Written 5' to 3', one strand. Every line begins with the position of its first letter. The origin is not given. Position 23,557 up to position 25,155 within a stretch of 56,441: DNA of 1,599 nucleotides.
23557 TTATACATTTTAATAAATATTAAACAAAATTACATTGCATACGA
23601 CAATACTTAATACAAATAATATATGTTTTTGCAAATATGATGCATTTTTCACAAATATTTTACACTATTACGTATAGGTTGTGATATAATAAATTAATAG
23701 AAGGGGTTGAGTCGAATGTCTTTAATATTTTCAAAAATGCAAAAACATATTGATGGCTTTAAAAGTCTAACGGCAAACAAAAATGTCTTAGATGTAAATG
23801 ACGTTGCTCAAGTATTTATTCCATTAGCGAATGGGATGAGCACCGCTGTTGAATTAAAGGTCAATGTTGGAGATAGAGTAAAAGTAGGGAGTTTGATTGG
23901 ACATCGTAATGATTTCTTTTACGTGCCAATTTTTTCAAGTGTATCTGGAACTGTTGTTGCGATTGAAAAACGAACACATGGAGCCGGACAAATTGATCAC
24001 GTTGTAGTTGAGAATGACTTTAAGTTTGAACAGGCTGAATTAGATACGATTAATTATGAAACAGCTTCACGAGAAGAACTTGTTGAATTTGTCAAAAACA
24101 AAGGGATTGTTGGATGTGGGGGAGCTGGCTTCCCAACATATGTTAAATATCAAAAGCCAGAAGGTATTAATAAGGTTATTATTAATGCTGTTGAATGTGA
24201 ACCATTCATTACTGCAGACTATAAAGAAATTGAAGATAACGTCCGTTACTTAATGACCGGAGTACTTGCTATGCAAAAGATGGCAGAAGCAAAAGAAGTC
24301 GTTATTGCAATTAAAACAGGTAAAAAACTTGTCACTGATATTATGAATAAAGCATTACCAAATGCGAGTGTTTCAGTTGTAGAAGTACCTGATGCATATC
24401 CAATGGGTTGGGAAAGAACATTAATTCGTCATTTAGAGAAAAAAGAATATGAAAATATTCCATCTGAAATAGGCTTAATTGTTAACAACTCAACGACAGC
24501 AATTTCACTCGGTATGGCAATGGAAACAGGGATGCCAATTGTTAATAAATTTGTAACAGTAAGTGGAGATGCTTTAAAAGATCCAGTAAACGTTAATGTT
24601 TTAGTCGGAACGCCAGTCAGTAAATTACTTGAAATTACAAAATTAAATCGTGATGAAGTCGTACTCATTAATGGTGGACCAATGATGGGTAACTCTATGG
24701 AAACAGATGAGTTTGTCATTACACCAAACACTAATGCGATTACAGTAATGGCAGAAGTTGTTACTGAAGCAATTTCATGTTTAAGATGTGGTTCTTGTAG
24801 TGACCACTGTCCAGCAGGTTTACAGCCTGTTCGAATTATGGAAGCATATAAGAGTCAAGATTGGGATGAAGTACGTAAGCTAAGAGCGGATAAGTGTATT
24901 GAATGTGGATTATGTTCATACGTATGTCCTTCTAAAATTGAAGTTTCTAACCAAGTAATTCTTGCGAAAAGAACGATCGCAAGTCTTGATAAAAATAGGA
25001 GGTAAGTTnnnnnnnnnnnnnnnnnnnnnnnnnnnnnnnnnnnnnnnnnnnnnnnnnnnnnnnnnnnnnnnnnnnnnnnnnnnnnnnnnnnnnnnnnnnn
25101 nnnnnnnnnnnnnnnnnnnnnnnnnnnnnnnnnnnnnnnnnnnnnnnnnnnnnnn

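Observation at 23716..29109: Re-wired Rnf operon: three extracytoplasmic FMN-binding modules, a Cys-rich micro-protein and a minimal RnfB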

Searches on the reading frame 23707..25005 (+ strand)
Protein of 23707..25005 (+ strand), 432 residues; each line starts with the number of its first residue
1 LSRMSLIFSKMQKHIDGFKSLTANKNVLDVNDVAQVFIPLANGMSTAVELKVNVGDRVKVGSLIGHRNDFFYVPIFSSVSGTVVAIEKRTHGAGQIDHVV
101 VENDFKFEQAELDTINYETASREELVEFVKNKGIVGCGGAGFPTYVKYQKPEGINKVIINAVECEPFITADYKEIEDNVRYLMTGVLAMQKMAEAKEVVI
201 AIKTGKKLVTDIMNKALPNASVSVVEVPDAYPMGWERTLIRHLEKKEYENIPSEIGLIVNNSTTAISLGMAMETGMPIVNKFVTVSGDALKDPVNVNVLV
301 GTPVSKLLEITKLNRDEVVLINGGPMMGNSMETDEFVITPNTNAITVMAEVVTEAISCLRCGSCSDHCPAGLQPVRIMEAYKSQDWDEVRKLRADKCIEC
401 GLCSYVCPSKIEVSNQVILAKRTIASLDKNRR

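Call 3: search_protein_families(library=pfam, proteins=[window:23707-25005:+], max_evalue=0.1)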
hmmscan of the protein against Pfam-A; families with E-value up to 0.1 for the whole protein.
window:23707-25005:+ (432 aa): 20 families
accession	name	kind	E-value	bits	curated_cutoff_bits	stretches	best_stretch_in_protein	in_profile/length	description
PF01512.22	Complex1_51K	-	3.4e-34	118.3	31.2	1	129-267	1-147/150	Nuo51 FMN-binding domain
PF13375.12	RnfC_N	-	4.5e-17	62.4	25.6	1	14-105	8-100/101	RnfC Barrel sandwich hybrid domain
PF13534.11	Fer4_17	-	6e-09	36.8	22.2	2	357-411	1-60/61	4Fe-4S dicluster domain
PF13237.11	Fer4_10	-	7.4e-09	35.9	25.5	1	352-408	3-53/53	4Fe-4S dicluster domain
PF13183.11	Fer4_8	-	3.9e-08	34.2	27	1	355-411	2-68/68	4Fe-4S dicluster domain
PF12838.12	Fer4_7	-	6e-08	33.5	27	1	358-411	2-52/52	4Fe-4S dicluster domain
PF12797.12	Fer4_2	-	2.6e-07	30.6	24.5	2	394-409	7-22/22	4Fe-4S binding domain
PF00037.32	Fer4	-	2.6e-07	30.6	21.1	2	394-409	5-20/24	4Fe-4S binding domain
PF13187.11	Fer4_9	-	6.9e-07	29.6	27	2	358-410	2-50/52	4Fe-4S dicluster domain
PF14697.11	Fer4_21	-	1.2e-06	28.9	35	1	357-409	7-53/59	4Fe-4S dicluster domain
PF10531.15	SLBB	-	6.9e-06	26.2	27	1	283-328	2-53/55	SLBB domain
PF12837.12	Fer4_6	-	2.8e-05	24.3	25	1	394-409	6-21/24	4Fe-4S binding domain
PF12798.12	Fer4_3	-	0.00022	22.3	27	1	397-410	1-14/15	4Fe-4S binding domain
PF05896.17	NQRA_N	-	0.00028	21.5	25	1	23-88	15-80/94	NqrA N-terminal barrel-sandwich hybrid domain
PF13746.11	Fer4_18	-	0.0021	18.7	27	1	383-416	47-80/114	4Fe-4S dicluster domain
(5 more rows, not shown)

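Call 4: search_protein_families(library=ncbifam, proteins=[window:23707-25005:+], max_evalue=0.1)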
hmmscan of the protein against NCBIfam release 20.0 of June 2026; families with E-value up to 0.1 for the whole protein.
window:23707-25005:+ (432 aa): 71 families (the best 25 are shown)
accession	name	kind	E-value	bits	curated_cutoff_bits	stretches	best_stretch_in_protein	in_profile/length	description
TIGR01945.1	rnfC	subfamily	9.3e-102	340.8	245.95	1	14-425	9-432/435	RnfABCDGE type electron transport complex subunit C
NF003454.1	PRK05035.1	equivalog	9.9e-96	321.4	345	1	15-429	12-440/556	electron transport complex subunit RsxC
TIGR04481.1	PR_assoc_PrdC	equivalog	9.4e-50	169.6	490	1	39-361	4-320/425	proline reductase-associated electron transfer protein PrdC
NF041837.1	rnfC_Methano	equivalog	2.2e-47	161.9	650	2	248-427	247-429/438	Rnf electron transport complex subunit RnfC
NF003761.0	PRK05352.1-4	equivalog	1.6e-30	106.2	450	2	24-350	20-330/449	Na(+)-translocating NADH-quinone reductase subunit A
TIGR01936.1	nqrA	equivalog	6e-25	88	321.05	1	28-351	21-328/446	NADH:ubiquinone reductase (Na(+)-transporting) subunit A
NF003759.0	PRK05352.1-2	equivalog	1.3e-14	53.8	505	1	41-351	34-330/447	Na(+)-translocating NADH-quinone reductase subunit A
NF003758.0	PRK05352.1-1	equivalog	2.3e-11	43.1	850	1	35-362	30-353/468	Na(+)-translocating NADH-quinone reductase subunit A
TIGR01959.1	nuoF_fam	equivalog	2.4e-08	32.8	558.65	1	118-221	31-138/410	NADH-quinone oxidoreductase subunit NuoF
TIGR00314.1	cdhA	equivalog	1.2e-07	29.9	781.3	1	347-421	390-463/784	CO dehydrogenase/acetyl-CoA synthase complex subunit alpha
NF058577.1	FdxA_fam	equivalog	6.5e-07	29.4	65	2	348-409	1-50/52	4Fe-4S ferredoxin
NF010120.0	PRK13596.1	equivalog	3.1e-06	26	389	1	120-237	38-160/433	NADH-quinone oxidoreductase subunit NuoF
NF042909.1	FMH_DH_FwdF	exception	6.2e-06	25.5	375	1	348-410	130-193/336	tungsten-dependent formylmethanofuran dehydrogenase subunit FwdF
NF045874.1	Vhu_polyferre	exception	6.6e-06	25.1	600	1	338-410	275-344/381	F420-non-reducing hydrogenase associated-polyferredoxin VhuB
NF009053.0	PRK12387.1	subfamily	9.5e-06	25.5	204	1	355-420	37-99/180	formate hydrogenlyase complex iron-sulfur subunit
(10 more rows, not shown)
